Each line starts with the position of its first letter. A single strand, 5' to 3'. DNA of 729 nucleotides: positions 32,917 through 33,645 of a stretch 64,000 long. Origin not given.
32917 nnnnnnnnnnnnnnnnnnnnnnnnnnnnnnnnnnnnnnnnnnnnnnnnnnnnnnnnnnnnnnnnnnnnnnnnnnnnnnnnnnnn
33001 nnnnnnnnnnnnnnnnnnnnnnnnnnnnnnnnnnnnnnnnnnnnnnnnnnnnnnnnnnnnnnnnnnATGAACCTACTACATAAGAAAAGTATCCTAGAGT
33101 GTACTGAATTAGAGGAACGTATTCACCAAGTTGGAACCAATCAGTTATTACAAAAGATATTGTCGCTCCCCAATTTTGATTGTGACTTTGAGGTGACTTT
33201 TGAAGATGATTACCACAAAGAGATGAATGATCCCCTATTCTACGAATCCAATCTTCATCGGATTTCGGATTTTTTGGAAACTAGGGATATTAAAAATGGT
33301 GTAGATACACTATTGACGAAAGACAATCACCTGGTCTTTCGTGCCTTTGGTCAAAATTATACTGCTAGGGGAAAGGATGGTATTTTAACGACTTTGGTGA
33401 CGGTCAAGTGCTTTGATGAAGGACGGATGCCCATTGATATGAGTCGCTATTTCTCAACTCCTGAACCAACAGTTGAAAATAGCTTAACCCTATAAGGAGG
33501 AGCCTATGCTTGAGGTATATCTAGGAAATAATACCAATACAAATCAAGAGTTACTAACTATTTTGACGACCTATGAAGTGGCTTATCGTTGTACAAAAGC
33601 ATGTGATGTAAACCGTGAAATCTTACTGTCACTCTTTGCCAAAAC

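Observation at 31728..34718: Orphan Dcm methyltransferase translationally coupled to a four-gene module (two unknowns, HTH, CPBP protease)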

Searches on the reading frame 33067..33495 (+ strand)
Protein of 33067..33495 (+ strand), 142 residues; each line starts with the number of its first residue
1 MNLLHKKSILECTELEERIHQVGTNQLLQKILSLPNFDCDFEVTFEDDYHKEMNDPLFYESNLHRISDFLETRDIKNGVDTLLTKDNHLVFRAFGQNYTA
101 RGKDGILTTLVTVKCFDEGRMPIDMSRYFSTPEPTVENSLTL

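Call 3: search_protein_families(library=pfam, proteins=[window:33067-33495:+], max_evalue=0.1)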
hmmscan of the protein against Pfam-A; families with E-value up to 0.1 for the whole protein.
window:33067-33495:+ (142 aa): 1 family
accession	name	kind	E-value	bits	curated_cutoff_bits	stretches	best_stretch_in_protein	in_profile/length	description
PF05988.18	DUF899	-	0.087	12.8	27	0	36-122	140-210/224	Bacterial protein of unknown function (DUF899)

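Call 6: search_protein_families(library=ncbifam, proteins=[window:33067-33495:+], max_evalue=0.1)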
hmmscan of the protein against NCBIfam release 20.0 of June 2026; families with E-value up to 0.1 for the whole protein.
window:33067-33495:+ (142 aa): 0 families

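Call 7: search_protein_families(library=padloc, proteins=[window:33067-33495:+], max_evalue=0.1)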
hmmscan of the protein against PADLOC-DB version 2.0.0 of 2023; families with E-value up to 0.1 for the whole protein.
window:33067-33495:+ (142 aa): 0 families

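Call 8: search_protein_families(library=phrogs, proteins=[window:33067-33495:+], max_evalue=0.1)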
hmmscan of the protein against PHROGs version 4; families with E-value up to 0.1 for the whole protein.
window:33067-33495:+ (142 aa): 0 families

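Call 15: find_homologous_proteins(query=window:33067-33495:+)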
Query window:33067-33495:+ (142 aa): 69 proteins with E <= 0.001 among 85 candidates.
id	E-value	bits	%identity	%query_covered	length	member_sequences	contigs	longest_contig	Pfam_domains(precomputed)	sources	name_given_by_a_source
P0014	1.2e-85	302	95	100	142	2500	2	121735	-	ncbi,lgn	ncbi:TPA: hypothetical protein ACGPB3_000325 [Streptococcus suis]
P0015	5.9e-85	300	94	100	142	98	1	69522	-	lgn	-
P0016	1.9e-84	299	95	100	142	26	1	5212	-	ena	-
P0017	2.2e-82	292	91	100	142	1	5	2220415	-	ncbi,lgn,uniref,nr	ncbi:Uncharacterised protein [Streptococcus dysgalactiae subsp. dysgalactiae]|uniref:Uncharacterized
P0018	1.3e-80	286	90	100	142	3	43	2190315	-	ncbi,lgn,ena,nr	ncbi:TPA: hypothetical protein ACGMWX_001110 [Streptococcus agalactiae]|nr:hypothetical protein [Str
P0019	1.3e-80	286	89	100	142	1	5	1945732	-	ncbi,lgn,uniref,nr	ncbi:hypothetical protein N1495_04060 [Streptococcus didelphis]|uniref:Phage protein n=1 Tax=Strepto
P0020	1.1e-79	283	88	100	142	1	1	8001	-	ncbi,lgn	ncbi:UNVERIFIED_CONTAM: hypothetical protein KB582_11640 [Streptococcus canis]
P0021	2.4e-79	282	88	100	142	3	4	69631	-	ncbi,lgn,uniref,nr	ncbi:hypothetical protein ScFU149_10650 [Streptococcus canis]|uniref:hypothetical protein n=1 Tax=St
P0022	1.3e-64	234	92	81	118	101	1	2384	-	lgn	-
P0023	1.4e-64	234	75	100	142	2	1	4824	-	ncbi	ncbi:TPA: hypothetical protein ACHVH4_002127 [Streptococcus suis]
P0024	9.1e-58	212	93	73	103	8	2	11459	-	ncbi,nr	ncbi:TPA: hypothetical protein U1Y15_001963, partial [Streptococcus suis]|nr:hypothetical protein [S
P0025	4.1e-57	210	66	100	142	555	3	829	-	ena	-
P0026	5.8e-57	209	66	100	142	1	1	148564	-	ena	-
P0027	6.3e-57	209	63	100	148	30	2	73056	-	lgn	-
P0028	1.1e-56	209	92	70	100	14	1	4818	-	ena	-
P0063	1.1e-43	166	51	100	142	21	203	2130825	-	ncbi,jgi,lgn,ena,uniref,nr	ncbi:hypothetical protein ACLMK5_06795 [Streptococcus anginosus]|jgi:hypothetical protein|uniref:Unc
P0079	2.3e-24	104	57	62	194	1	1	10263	PF06970.19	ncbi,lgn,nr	ncbi:Tn5253 hypothetical protein [Streptococcus pneumoniae]|nr:Tn5253 hypothetical protein [Streptoc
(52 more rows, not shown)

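Call 18: find_encoding_contigs(protein=P0063, flank=6000, max_places=5)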
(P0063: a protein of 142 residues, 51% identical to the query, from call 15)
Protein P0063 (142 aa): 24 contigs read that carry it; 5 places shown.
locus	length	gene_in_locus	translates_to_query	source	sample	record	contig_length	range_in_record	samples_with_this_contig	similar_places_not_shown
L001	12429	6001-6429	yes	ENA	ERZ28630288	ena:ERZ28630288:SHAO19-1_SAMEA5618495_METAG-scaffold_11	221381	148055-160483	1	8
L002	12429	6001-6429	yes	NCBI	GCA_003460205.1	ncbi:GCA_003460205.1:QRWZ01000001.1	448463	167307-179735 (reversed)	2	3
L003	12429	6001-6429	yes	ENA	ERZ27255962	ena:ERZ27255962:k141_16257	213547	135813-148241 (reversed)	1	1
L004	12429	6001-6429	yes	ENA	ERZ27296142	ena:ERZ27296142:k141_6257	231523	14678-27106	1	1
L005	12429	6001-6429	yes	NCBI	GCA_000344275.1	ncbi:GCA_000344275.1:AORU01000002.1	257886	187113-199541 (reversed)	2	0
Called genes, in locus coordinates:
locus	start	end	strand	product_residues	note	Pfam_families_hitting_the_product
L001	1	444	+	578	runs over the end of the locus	PF00664:ABC_membrane, PF00005:ABC_tran, PF02463:SMC_N (faint)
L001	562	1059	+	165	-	PF02130:YbeY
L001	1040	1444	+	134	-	PF01219:DAGK_prokar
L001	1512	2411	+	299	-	PF00009:GTP_EFTU, PF00350:Dynamin_N (faint), PF01926:MMR_HSR1, PF02421:FeoB_N, PF02492:cobW (faint), PF03193:RsgA_GTPase (faint), PF04548:AIG1 (faint), PF07650:KH_2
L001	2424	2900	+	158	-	PF00561:Abhydrolase_1, PF12146:Hydrolase_4, PF12697:Abhydrolase_6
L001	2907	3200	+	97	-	-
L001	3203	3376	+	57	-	-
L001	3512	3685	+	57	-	-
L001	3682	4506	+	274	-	PF06970:RepA_N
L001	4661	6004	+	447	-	PF00145:DNA_methylase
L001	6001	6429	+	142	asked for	-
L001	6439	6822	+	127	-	-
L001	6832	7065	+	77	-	-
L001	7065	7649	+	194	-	PF02517:Rce1-like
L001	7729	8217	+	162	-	-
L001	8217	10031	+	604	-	PF02534:T4SS-DNA_transf, PF10412:TrwB_AAD_bind, PF12696:TraG-D_C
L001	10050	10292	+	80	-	-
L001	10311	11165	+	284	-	PF19478:TrbL_2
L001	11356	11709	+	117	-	PF12666:PrgI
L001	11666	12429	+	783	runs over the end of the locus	PF19044:P-loop_TraG (faint)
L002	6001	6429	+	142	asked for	-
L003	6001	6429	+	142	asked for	-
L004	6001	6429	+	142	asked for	-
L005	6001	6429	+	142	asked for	-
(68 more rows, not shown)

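Call 25: search_solved_structures(query=window:33067-33495:+, max_evalue=10, show_alignments=2)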
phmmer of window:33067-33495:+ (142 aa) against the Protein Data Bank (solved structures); distinct sequences matched with E-value up to 10: 9.
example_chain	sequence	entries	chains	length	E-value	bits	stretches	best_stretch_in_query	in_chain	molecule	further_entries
8bai_A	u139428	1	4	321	0.73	13.1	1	43-93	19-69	Surface layer protein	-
8baz_A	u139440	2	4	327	0.75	13.1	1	43-93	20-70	Surface layer protein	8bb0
3dsm_A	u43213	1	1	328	0.76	13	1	43-93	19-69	uncharacterized protein BACUNI_02894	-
8bmy_A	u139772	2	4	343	0.79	13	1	43-93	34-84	Putative surface layer protein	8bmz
8bmx_D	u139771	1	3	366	0.89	12.8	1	43-93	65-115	YncE family protein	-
8bn0_A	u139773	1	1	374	0.93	12.8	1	43-93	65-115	Putative surface layer protein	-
8puj_A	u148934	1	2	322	0.96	12.7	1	43-103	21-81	YncE family protein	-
8okv_B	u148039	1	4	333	0.98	12.7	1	42-103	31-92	Putative surface layer protein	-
8p97_B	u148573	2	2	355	1.1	12.5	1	42-103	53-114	Putative surface layer protein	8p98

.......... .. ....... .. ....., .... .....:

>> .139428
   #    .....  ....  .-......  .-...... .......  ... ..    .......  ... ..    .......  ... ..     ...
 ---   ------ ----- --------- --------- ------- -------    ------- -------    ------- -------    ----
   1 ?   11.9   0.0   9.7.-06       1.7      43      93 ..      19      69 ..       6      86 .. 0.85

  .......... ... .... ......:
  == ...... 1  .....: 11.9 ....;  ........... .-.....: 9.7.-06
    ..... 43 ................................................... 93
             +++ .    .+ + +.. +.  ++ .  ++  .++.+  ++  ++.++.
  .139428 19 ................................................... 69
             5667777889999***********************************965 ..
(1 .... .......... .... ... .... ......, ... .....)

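Call 35: find_related_loci(query=A1, collection=genome_contigs, flank=8000)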
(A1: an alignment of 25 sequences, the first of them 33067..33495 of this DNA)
Query A1 (142 aa) in genome_contigs; peptide patterns used: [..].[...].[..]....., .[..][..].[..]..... (x = any residue, [..] = any of these).
116 stretches matched a pattern; 93 encode a relative of the query (tblastn E <= 1e-3); the best 80 are kept; 79 distinct loci.
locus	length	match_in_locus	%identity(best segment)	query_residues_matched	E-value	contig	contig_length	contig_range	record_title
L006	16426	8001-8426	96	1-142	3e-91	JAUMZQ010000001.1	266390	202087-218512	MAG: Streptococcus sp. isolate S18M_Sa_1 NODE_11_length_266390_cov_166.351159, whole genome shotgun sequence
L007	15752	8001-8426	96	1-142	5e-91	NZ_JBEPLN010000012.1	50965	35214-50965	Streptococcus porcorum strain DSM 28302 Ga0480210_12, whole genome shotgun sequence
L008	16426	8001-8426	96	1-142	2e-90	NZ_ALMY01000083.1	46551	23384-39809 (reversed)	Streptococcus suis YS56 Contig00085, whole genome shotgun sequence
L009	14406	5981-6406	94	1-142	3e-90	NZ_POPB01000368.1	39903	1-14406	Streptococcus suis strain 614 SS_0614_Contig368, whole genome shotgun sequence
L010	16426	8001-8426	95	1-142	3e-90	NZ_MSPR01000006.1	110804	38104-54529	Streptococcus azizii strain 12-5202 6, whole genome shotgun sequence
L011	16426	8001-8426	94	1-142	6e-90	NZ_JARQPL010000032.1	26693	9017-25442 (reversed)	Streptococcus suis strain YS226 NODE_32_length_26693_cov_250.665953, whole genome shotgun sequence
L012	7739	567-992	94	1-142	1e-89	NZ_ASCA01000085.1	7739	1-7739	Streptococcus suis YS161 contig_85, whole genome shotgun sequence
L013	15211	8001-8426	94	1-142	6e-90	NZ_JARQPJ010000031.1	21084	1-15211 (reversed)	Streptococcus suis strain YS259 NODE_31_length_21084_cov_235.835674, whole genome shotgun sequence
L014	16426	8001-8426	96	1-142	1e-89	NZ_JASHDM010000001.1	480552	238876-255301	Streptococcus infantis strain OMI787 OMI787_00001, whole genome shotgun sequence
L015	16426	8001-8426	94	1-142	2e-89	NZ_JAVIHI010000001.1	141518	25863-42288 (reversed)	Streptococcus sp. SS-4456 contig00001, whole genome shotgun sequence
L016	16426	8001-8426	94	1-142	4e-89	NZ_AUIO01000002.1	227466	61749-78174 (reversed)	Streptococcus plurextorum DSM 22810 G575DRAFT_scaffold00002.2_C, whole genome shotgun sequence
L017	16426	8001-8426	93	1-142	6e-89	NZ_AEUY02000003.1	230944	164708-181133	Streptococcus pseudoporcinus LQ 940-04 Contig1216510748, whole genome shotgun sequence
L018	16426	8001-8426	93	1-142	6e-89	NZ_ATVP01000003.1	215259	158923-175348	Streptococcus hyovaginalis DSM 12219 G574DRAFT_scaffold00003.3_C, whole genome shotgun sequence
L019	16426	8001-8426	93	1-142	6e-89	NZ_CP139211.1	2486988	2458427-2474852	Streptococcus sp. LysM4 chromosome, complete genome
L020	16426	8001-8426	93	1-142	8e-89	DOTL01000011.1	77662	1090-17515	MAG TPA_asm: Streptococcus sp. isolate UBA11282 contig_264, whole genome shotgun sequence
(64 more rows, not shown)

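Call 39: predict_structure(alignment_id=A1)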
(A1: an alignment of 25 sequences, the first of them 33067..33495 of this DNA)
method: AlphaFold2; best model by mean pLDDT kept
length: 142 residues; sequences in the alignment: 25
mean_pLDDT: 87.0   pTM: 0.81
mean pLDDT of the five models: 87.0, 86.1, 83.8, 83.2, 78.7
residues with pLDDT >= 90: 97; 70-90: 33; 50-70: 1; < 50: 11
segments of 3 or more residues with pLDDT < 50: 132-142
pLDDT, mean of each block of 10 residues (from residue 1): 92 93 92 95 89 83 93 87 94 92 90 93 90 43 37
secondary structure, 60 per line:
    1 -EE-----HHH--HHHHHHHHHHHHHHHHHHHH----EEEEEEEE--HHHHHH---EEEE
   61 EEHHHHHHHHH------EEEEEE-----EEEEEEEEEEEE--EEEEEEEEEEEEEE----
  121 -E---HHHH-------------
elements in order: H14-33 E38-45 H48-53 E57-62 H63-71 E78-83 E89-100 E103-116 H126-129

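Call 42: search_protein_representatives(alignment_id=A1)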
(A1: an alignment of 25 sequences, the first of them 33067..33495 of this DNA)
Query: 25 sequences, 142 profile positions. Proteins with E-value up to 0.001 (for the whole library): 198; up to 1e-10: 97; up to 1e-30: 7. The best 150 are listed.
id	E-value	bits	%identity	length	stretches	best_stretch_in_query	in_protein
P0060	2.5e-52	192.5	-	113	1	30-141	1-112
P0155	7.7e-49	181.1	-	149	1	1-132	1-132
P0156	1.5e-38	147.8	-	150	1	1-139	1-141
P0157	2.3e-38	147.2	-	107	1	30-116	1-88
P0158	2.3e-34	134.2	-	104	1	1-79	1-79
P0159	6.3e-34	132.8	-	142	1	10-134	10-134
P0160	1.0e-31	125.6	-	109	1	34-120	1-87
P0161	9.7e-30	119.2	-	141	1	1-128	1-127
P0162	2.2e-28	114.8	-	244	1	40-132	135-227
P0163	3.0e-28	114.4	-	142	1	3-133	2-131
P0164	5.1e-28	113.7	-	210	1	1-131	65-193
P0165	5.6e-28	113.5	-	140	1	2-126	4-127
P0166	8.8e-28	112.9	-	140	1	1-136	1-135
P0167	1.8e-27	111.9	-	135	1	1-126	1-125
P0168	9.6e-27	109.5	-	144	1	1-139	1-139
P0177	6.1e-24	100.4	-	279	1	2-128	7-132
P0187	3.2e-20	88.4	-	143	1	1-135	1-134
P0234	4.6e-13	65.2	-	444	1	2-138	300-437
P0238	9.9e-12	60.9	-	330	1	3-115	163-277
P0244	4.3e-11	58.8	-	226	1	1-114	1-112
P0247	5.9e-11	58.3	-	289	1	3-120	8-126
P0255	7.9e-10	54.7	-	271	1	2-125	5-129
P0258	1.3e-09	53.9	-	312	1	4-117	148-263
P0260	2.7e-09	52.9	-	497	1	3-124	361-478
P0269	2.2e-08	50.0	-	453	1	2-123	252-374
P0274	5.2e-08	48.8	-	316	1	3-115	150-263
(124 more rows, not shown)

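Call 43: search_protein_families(library=pfam, proteins=[P0234, P0238, P0258, P0260, P0269, P0274, P0177, P0247, P0255, P0244], max_evalue=0.01)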
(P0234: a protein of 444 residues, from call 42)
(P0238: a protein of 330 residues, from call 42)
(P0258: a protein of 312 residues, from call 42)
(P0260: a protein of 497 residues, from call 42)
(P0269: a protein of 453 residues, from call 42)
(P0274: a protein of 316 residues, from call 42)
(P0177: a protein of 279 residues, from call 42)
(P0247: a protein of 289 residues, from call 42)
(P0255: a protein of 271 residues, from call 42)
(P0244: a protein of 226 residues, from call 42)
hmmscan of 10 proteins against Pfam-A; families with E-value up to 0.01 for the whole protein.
P0234 (444 aa): 1 family
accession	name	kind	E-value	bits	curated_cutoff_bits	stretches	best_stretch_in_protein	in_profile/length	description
PF08401.16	ArdcN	-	0.00017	22.2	22.6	1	23-104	23-101/123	N-terminal domain of anti-restriction factor ArdC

P0238 (330 aa): 0 families

P0258 (312 aa): 1 family
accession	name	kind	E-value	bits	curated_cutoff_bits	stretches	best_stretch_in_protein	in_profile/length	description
PF12957.13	DUF3846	-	8.6e-33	113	27.5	1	1-98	1-103/103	Domain of unknown function (DUF3846)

P0260 (497 aa): 2 families
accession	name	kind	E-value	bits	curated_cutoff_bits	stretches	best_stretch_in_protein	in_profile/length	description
PF18818.7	MPTase-PolyVal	-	5.7e-27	94.7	27.5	1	206-324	10-118/126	Zincin-like metallopeptidase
PF08401.16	ArdcN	-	3.5e-16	60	22.6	1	11-100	5-93/123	N-terminal domain of anti-restriction factor ArdC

P0269 (453 aa): 0 families

P0274 (316 aa): 1 family
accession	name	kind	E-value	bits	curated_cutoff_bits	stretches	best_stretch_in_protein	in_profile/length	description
PF12957.13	DUF3846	-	6.4e-31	107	27.5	1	1-100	1-102/103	Domain of unknown function (DUF3846)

P0177 (279 aa): 0 families

P0247 (289 aa): 0 families

P0255 (271 aa): 1 family
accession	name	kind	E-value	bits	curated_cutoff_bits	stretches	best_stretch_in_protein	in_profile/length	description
PF04504.20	GeBP-like_DBD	-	0.0028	18.7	29.5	1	123-209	7-86/94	Glabrous-enhancer-binding protein-like family, DBD domain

P0244 (226 aa): 1 family
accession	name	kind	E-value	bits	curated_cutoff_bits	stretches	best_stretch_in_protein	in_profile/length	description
PF08416.19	PTB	-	0.0065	17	27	0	46-113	54-112/131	Phosphotyrosine-binding domain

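Call 54: fold_search(model_id=the predicted structure, library=viral)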
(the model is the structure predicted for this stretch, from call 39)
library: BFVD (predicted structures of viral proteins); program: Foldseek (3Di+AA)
matches with E <= 10: 934; with E <= 0.001: 0
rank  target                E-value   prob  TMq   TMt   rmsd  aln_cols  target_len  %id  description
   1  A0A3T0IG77            9.4e-03  0.69  0.24  0.29  11.1       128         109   15  (no name in the UniProt tables at hand)
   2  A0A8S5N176            1.4e-02  0.90  0.31  0.34   7.3       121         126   16  Uncharacterized protein [Siphoviridae sp. ct43U4]
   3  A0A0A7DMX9            2.0e-02  0.99  0.41  0.40   5.4       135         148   10  Uncharacterized protein [Lactobacillus phage Ldl1]
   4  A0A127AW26            2.3e-02  0.20  0.18  0.16  17.0       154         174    8  Uncharacterized protein [Bacillus phage SP-15]
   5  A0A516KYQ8            2.5e-02  0.95  0.33  0.43   5.9       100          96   11  (no name in the UniProt tables at hand)
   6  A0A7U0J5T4            2.8e-02  0.77  0.31  0.30   8.0       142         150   10  (no name in the UniProt tables at hand)
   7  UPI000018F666         2.8e-02  0.18  0.18  0.14  18.2       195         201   12  (no name look-up for this kind of identifier)
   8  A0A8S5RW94            3.0e-02  0.99  0.42  0.49   4.2       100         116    9  Uncharacterized protein [Siphoviridae sp. ctHip2]
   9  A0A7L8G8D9            3.2e-02  0.94  0.32  0.42   6.2        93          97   15  (no name in the UniProt tables at hand)
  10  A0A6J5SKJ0            3.3e-02  0.85  0.32  0.28   8.1       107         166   10  Uncharacterized protein [uncultured Caudovirales phage]
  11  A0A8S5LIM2            4.4e-02  0.82  0.31  0.31   5.5       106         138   12  Uncharacterized protein [Myoviridae sp. ctFCq8]
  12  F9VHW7                5.2e-02  0.30  0.24  0.21  17.5       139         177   14  (no name in the UniProt tables at hand)
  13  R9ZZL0                5.2e-02  0.16  0.16  0.11  15.6       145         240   11  Uncharacterized protein [Cellulophaga phage phi19:1]
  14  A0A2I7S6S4            5.8e-02  0.21  0.21  0.23  15.0       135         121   10  (no name in the UniProt tables at hand)
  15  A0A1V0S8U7            6.2e-02  0.92  0.37  0.38  11.3       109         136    8  Uncharacterized protein [Catovirus CTV1]
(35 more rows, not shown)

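Call 55: find_encoding_contigs(protein=P0260, flank=8000, max_places=3)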
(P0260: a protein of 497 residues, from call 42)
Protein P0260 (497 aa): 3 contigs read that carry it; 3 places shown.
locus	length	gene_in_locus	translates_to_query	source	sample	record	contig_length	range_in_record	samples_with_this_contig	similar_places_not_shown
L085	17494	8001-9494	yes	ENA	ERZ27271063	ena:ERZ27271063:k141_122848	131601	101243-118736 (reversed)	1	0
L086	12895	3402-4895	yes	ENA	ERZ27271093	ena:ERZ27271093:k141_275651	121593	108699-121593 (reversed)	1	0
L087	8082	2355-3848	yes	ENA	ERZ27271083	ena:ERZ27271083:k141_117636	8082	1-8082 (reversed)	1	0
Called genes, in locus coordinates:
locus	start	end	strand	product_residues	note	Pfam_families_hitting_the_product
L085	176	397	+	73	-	-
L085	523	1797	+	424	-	PF14659:Phage_int_SAM_3 (weak), PF00589:Phage_integrase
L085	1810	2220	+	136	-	-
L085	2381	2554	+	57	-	-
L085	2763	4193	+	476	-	PF08706:D5_N, PF19263:DUF5906, PF03288:Pox_D5 (weak)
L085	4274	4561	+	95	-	-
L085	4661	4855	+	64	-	-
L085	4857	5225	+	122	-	-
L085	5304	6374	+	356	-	PF03389:MobA_MobL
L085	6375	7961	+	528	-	PF02534:T4SS-DNA_transf, PF10412:TrwB_AAD_bind (weak), PF12696:TraG-D_C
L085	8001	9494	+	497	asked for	PF08401:ArdcN, PF18818:MPTase-PolyVal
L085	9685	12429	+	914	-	PF12161:HsdM_N, PF02384:N6_Mtase, PF07669:Eco57I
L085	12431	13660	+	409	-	PF01420:Methylase_S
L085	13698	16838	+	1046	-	PF04313:HSDR_N, PF04851:ResIII, PF00270:DEAD, PF18766:SWI2_SNF2, PF22679:T1R_D3-like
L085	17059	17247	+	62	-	-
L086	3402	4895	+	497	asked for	PF08401:ArdcN, PF18818:MPTase-PolyVal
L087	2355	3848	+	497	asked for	PF08401:ArdcN, PF18818:MPTase-PolyVal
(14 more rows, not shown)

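Call 57: find_encoding_contigs(protein=P0161, flank=6000, max_places=2)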
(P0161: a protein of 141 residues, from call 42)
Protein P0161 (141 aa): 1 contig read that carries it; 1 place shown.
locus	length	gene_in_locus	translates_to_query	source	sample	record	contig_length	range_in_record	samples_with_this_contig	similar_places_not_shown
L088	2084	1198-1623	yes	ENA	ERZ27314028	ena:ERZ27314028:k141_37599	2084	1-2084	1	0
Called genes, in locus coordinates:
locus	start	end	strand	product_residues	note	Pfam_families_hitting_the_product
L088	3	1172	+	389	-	?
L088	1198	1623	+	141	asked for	-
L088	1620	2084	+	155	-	?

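Call 58: find_encoding_contigs(protein=P0168, flank=6000, max_places=2)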
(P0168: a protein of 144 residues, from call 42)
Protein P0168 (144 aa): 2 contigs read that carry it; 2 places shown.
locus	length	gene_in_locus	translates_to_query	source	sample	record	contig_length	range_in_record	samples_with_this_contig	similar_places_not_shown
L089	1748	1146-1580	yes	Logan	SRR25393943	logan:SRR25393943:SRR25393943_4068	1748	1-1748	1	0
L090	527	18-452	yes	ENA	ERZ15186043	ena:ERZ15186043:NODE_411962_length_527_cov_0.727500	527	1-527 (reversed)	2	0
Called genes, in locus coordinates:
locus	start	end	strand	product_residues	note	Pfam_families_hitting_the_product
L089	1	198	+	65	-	?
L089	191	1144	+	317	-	PF00145:DNA_methylase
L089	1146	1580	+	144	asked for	-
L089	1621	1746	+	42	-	?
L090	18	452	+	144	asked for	-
